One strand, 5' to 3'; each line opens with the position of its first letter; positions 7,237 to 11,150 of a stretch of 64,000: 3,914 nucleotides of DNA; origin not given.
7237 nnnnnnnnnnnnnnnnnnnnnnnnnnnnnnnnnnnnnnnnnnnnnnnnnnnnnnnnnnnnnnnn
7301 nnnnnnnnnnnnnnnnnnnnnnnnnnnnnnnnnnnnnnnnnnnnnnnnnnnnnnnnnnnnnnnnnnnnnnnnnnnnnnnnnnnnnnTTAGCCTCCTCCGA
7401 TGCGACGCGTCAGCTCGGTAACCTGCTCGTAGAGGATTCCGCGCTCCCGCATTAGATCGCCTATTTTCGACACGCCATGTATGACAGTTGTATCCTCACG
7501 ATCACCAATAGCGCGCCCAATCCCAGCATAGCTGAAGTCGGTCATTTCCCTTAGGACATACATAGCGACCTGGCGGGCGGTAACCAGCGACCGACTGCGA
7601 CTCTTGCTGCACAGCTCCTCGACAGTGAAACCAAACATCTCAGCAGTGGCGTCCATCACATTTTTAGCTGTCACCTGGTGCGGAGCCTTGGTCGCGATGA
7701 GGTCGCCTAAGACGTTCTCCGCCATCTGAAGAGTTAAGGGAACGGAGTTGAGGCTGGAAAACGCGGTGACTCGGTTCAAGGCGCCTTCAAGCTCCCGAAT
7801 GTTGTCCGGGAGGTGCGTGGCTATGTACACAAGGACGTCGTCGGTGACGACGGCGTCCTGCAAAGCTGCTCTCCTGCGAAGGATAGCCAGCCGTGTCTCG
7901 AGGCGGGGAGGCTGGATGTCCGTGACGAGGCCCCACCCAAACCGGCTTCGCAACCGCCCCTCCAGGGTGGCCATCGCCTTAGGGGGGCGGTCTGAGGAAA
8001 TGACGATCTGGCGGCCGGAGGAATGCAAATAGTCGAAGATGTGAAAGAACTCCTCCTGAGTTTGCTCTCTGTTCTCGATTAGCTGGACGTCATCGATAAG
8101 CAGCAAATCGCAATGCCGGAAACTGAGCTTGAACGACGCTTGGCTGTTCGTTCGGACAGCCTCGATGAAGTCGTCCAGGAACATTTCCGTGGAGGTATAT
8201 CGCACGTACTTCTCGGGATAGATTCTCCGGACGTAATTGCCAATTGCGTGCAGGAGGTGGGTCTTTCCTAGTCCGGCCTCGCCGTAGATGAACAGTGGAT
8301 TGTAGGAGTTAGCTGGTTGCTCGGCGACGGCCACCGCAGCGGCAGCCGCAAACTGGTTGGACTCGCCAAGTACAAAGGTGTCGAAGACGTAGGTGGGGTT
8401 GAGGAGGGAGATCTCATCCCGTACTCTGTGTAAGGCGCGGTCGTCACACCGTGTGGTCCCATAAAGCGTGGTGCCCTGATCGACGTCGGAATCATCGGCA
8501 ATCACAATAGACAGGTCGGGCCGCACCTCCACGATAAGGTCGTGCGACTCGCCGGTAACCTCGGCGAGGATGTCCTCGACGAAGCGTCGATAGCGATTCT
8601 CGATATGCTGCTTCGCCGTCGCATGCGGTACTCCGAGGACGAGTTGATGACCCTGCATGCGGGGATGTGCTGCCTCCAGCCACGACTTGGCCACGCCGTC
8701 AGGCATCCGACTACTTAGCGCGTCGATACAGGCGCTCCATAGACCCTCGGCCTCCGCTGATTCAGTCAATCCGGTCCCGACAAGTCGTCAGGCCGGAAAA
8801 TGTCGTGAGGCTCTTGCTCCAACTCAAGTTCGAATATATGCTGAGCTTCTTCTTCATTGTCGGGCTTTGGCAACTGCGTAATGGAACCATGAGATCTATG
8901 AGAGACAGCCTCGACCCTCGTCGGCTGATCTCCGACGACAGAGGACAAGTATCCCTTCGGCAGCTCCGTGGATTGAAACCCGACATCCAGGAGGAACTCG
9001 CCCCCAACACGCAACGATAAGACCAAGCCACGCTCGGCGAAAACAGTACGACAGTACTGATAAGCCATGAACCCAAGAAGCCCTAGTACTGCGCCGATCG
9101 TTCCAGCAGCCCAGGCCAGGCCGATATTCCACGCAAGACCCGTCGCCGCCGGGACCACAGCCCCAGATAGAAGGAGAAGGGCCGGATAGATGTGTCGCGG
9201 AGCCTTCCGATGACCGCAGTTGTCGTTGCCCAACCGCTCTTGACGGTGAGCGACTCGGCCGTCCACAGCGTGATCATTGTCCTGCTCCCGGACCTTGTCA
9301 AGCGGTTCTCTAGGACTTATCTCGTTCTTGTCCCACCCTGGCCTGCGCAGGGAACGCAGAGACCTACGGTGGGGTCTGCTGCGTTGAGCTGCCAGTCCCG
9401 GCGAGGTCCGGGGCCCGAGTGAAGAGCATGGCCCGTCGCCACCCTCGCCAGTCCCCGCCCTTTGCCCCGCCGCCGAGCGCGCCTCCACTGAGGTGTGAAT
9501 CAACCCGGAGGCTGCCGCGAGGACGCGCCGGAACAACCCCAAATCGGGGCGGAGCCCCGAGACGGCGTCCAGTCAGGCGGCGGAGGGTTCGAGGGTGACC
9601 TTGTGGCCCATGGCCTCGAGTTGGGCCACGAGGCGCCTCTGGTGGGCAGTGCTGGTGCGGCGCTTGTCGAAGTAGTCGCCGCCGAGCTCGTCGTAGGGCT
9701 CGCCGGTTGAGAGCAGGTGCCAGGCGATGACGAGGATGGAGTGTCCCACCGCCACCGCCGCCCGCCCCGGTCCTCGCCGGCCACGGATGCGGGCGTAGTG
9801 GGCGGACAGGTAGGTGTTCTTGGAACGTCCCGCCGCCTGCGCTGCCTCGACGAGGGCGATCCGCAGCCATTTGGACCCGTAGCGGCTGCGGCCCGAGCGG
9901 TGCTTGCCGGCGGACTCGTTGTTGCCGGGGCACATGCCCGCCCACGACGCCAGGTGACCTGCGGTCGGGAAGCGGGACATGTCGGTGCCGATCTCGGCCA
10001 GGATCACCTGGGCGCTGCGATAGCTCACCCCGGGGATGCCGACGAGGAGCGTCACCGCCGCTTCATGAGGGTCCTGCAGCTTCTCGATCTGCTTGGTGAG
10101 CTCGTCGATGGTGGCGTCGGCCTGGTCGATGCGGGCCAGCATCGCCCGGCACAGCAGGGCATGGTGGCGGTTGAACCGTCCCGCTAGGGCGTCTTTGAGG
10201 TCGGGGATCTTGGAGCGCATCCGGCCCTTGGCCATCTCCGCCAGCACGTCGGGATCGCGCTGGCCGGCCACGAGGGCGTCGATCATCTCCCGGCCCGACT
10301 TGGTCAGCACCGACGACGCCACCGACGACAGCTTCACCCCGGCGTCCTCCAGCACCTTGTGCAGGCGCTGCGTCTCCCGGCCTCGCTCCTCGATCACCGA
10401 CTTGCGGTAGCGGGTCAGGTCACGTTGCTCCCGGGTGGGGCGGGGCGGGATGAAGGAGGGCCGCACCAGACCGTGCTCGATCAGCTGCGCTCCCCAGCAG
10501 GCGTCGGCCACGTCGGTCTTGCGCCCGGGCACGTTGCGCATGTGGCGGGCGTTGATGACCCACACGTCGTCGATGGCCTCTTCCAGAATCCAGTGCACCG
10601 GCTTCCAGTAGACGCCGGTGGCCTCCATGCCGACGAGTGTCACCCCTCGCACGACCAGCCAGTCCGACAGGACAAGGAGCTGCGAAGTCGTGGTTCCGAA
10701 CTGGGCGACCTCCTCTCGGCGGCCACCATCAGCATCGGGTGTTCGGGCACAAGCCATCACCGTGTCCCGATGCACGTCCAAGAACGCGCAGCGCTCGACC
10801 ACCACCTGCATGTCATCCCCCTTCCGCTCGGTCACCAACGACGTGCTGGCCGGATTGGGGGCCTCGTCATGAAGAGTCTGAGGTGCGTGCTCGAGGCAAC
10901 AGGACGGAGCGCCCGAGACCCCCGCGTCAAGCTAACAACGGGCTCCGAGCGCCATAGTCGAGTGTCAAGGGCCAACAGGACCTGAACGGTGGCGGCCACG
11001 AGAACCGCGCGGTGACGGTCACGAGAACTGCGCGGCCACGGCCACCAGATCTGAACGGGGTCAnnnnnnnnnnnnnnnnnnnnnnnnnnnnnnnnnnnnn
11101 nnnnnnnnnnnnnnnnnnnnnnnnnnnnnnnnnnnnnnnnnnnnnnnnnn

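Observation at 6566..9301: Compositionally foreign four-gene operon built around a second-type DnaA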

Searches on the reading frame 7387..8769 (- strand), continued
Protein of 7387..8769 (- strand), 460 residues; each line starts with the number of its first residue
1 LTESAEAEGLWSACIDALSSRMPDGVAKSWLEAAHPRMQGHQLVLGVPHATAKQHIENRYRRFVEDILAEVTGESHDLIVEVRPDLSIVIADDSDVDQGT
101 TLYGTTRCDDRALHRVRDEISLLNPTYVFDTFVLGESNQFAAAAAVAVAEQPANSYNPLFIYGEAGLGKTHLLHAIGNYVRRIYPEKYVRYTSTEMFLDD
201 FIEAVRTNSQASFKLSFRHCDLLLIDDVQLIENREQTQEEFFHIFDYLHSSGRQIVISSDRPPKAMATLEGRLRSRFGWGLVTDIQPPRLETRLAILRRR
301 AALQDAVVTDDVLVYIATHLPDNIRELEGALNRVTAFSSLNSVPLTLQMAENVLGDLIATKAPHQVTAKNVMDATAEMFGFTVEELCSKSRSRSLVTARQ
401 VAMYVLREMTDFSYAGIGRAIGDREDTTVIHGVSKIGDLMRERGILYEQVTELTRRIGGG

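Call 46: search_solved_structures(query=window:7387-8769:-, max_evalue=0.00001, show_alignments=0)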
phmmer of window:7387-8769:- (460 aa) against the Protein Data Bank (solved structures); distinct sequences matched with E-value up to 0.00001: 10.
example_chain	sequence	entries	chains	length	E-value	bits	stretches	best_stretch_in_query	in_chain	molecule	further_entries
8btg_A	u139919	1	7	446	2.2e-111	375.8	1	10-455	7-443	Chromosomal replication initiator protein DnaA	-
8bv3_A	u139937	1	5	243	3.8e-84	286.1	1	121-358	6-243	Chromosomal replication initiator protein DnaA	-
2z4r_A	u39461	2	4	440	4.2e-64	220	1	121-456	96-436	Chromosomal replication initiator protein dnaA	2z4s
1l8q_A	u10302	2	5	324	2.1e-45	158.4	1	122-438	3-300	Chromosomal replication initiator protein dnaA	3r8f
2hcb_A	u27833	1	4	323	2.4e-45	158.2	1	122-438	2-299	Chromosomal replication initiator protein dnaA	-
3pvp_A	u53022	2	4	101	1.7e-18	69.7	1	363-457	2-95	Chromosomal replication initiator protein dnaA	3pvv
1j1v_A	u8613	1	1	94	1.9e-12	49.8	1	366-457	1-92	Chromosomal replication initiator protein dnaA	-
3sc3_A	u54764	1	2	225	6.3e-12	48.1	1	154-352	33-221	Putative DNA replication regulator Hda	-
3bos_A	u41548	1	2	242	7.7e-12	47.8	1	154-352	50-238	Putative DNA replication factor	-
5x06_E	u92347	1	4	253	1.6e-11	46.8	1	128-350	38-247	DnaA regulatory inactivator Hda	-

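Call 72: find_related_loci(query=window:7387-8769:-, collection=viral_contigs, flank=6000)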
Query window:7387-8769:- (460 aa) in viral_contigs; peptide patterns used: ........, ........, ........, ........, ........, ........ (x = any residue, [..] = any of these).
No stretch of DNA in the collection matches any of the patterns.

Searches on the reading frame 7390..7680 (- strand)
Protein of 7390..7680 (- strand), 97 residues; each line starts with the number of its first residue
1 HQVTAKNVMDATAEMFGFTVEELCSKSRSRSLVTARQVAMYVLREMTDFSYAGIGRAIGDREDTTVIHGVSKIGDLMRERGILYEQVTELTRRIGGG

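Call 84: search_solved_structures(query=window:7390-7680:-, max_evalue=0.001, show_alignments=5)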
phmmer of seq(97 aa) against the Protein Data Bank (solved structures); distinct sequences matched with E-value up to 0.001: 5.
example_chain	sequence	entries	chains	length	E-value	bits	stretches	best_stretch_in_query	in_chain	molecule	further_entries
3pvp_A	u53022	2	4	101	1.1e-18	70.2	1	1-94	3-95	Chromosomal replication initiator protein dnaA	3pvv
1j1v_A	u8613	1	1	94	1.1e-13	54.3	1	3-94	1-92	Chromosomal replication initiator protein dnaA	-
8btg_A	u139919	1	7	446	4.1e-13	52.5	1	3-92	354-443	Chromosomal replication initiator protein DnaA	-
2hcb_A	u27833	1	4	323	4.8e-06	29.9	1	8-75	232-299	Chromosomal replication initiator protein dnaA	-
1l8q_A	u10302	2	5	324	4.8e-06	29.9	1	8-75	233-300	Chromosomal replication initiator protein dnaA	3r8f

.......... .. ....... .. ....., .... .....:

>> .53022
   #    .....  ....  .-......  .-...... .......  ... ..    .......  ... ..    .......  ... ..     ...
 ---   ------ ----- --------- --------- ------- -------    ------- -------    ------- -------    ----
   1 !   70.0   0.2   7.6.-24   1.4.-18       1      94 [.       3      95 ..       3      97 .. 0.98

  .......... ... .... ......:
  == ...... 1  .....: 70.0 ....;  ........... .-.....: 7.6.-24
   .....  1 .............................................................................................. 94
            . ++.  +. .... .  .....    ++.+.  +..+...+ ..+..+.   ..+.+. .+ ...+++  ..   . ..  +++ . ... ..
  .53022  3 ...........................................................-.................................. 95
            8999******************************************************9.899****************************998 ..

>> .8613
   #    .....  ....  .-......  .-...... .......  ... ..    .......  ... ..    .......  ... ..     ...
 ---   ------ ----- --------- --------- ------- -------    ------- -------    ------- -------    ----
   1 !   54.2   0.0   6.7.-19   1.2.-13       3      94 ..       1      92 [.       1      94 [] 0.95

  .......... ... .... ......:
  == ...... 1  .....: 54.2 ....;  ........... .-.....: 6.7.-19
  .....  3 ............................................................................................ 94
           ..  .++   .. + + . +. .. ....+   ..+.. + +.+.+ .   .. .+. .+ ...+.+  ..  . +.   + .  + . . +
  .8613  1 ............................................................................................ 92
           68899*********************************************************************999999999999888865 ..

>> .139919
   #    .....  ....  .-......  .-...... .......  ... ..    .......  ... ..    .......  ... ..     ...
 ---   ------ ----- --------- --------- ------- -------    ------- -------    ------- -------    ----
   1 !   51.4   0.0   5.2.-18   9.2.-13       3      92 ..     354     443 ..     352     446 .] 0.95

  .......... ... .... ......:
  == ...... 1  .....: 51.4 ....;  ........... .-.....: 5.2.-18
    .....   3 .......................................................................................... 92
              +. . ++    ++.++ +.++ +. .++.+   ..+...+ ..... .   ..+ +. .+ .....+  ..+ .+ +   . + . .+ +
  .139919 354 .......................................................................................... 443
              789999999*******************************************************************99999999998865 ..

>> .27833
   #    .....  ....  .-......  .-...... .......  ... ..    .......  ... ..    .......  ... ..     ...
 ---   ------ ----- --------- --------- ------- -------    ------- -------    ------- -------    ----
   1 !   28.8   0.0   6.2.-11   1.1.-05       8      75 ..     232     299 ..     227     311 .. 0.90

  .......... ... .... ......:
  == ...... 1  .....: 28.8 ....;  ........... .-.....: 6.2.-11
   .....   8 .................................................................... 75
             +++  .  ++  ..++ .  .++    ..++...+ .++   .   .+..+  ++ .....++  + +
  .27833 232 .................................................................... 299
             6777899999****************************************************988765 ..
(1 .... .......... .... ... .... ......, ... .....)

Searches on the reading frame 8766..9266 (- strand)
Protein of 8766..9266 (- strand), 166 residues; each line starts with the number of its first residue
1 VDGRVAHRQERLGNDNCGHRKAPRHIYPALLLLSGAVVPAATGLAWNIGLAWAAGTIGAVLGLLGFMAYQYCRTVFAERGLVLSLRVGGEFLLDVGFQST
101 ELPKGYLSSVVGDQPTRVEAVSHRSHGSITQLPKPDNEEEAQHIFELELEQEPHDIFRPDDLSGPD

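Call 18: find_homologous_proteins(query=window:8766-9266:-, max_evalue=10)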
Query window:8766-9266:- (166 aa): 1 proteins with E <= 10 among 605 candidates.
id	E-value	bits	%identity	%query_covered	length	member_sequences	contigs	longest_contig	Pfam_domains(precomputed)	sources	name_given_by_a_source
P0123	3.2e-59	217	100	60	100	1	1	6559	-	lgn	-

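Call 22: search_protein_families(library=padloc, proteins=[window:8766-9266:-], max_evalue=0.01)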
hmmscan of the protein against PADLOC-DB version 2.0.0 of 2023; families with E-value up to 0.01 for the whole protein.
window:8766-9266:- (166 aa): 0 families

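Call 62: predict_structure(protein=window:8766-9266:-)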
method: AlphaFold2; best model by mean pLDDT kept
length: 166 residues; sequences in the alignment: 1
mean_pLDDT: 59.0   pTM: 0.31
mean pLDDT of the five models: 59.0, 57.8, 48.6, 48.1, 46.9
residues with pLDDT >= 90: 6; 70-90: 43; 50-70: 60; < 50: 57
segments of 3 or more residues with pLDDT < 50: 87-92, 99-135, 146-151
pLDDT, mean of each block of 10 residues (from residue 1): 55 55 64 73 77 85 90 77 54 52 44 35 36 51 47 51 55
secondary structure, 60 per line:
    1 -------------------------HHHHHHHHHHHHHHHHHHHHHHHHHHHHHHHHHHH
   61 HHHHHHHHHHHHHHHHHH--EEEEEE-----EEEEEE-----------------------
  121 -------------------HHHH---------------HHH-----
elements in order: H26-78 E81-86 E92-97 H140-143

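Call 73: find_related_loci(query=window:8766-9266:-, collection=viral_contigs, flank=6000)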
Query window:8766-9266:- (166 aa) in viral_contigs; peptide patterns used: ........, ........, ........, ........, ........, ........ (x = any residue, [..] = any of these).
1 stretches matched a pattern, but none encodes a relative of the query by tblastn (E <= 1e-3).

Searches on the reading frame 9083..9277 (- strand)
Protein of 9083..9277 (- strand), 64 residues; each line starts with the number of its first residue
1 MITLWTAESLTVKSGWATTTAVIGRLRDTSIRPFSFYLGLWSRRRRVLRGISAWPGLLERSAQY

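Call 17: find_encoding_contigs(protein=window:9083-9277:-, flank=10000, max_places=4)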
Protein window:9083-9277:- (64 aa): 1 contig read that carries it; 1 place shown.
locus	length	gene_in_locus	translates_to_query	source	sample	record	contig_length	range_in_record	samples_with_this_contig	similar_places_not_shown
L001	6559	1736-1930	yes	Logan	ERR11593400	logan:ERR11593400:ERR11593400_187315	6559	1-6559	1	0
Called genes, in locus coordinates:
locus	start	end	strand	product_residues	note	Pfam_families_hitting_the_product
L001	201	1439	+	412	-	PF01548:DEDD_Tnp_IS110, PF02371:Transposase_20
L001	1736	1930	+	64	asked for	-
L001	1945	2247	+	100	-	-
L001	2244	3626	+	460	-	PF00308:Bac_DnaA, PF01695:IstB_IS21 (weak), PF00004:AAA (faint), PF08299:Bac_DnaA_C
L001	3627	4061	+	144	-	-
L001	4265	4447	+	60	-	-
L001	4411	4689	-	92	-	-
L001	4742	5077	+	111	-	-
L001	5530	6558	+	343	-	?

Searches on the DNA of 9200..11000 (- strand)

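Call 74: search_dna_similar(query=window:9200-11000:-, collection=plasmids, mode=distant, max_rows=15)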
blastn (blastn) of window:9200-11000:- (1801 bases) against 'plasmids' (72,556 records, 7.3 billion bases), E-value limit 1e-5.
Records with a match: 69; places in all: 99; records where one place covers at least 80% of the query: 0.
Best place of each record, by identity: 60-80% 69.
By first word of the organism name: Streptomyces 20; Rhodococcus 15; Mycobacterium 8; Caballeronia 6; Burkholderia 4; Streptantibioticus 2; Glutamicibacter 2; Arthrobacter 2; Cupriavidus 2; Variovorax 2; and 6 more.
By predicted mobility (MOB-suite, as given by PLSDB): non-mobilizable 31; mobilizable 28; conjugative 10.
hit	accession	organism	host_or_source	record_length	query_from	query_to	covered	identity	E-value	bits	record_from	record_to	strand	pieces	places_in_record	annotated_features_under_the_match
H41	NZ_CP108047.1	Streptomyces sp. NBC_00289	-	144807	367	1410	58%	68.0%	4e-72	281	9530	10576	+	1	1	IS110 family transposase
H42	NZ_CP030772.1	Streptomyces sp. YIM 121038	pure culture,soil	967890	336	1332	55%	69.8%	1e-116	428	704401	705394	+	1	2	IS110 family transposase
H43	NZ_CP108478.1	Streptomyces mirabilis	-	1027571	336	1332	55%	69.1%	1e-98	369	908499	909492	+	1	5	record has no annotation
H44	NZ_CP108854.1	Streptomyces sp. NBC_00841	-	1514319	368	1411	58%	66.0%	4e-47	198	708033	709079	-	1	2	record has no annotation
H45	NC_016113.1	Streptantibioticus cattleyicolor NRRL 8057 = DSM 46488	-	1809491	336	1333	55%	68.4%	2e-83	319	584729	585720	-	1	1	none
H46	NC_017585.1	Streptantibioticus cattleyicolor NRRL 8057 = DSM 46488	-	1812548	336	1333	55%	68.4%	2e-83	319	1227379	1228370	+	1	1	none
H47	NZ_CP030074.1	Streptomyces cadmiisoli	Whole organism,soil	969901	367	1410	58%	65.4%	8e-43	184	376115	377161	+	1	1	IS110 family transposase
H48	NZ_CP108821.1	Streptomyces chartreusis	-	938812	337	1340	56%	67.7%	2e-75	291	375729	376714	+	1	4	IS110 family transposase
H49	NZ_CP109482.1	Streptomyces sp. NBC_01450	-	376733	99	1137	58%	64.3%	6e-32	147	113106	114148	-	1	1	IS110 family transposase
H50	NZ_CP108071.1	Streptomyces sp. NBC_00271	-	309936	357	1340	55%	66.5%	2e-63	251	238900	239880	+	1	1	IS110 family transposase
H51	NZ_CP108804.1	Streptomyces sp. NBC_00873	-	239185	300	1124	46%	68.3%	8e-68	267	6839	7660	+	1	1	IS110 family transposase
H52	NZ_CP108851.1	Streptomyces sp. NBC_00842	-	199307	300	1124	46%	68.3%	8e-68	267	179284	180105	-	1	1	IS110 family transposase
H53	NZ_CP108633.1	Streptomyces sp. NBC_01136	-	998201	99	1099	46%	67.4%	4e-34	234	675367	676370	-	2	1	IS110 family transposase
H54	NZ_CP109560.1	Streptomyces sp. NBC_01384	-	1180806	99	1099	46%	67.4%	4e-34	234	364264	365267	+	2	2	record has no annotation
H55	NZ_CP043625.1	Glutamicibacter sp. ZJUTW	cell culture,activated sludge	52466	466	1332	48%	64.3%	1e-28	136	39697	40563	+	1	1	IS110-like element ISArsp3 family transposase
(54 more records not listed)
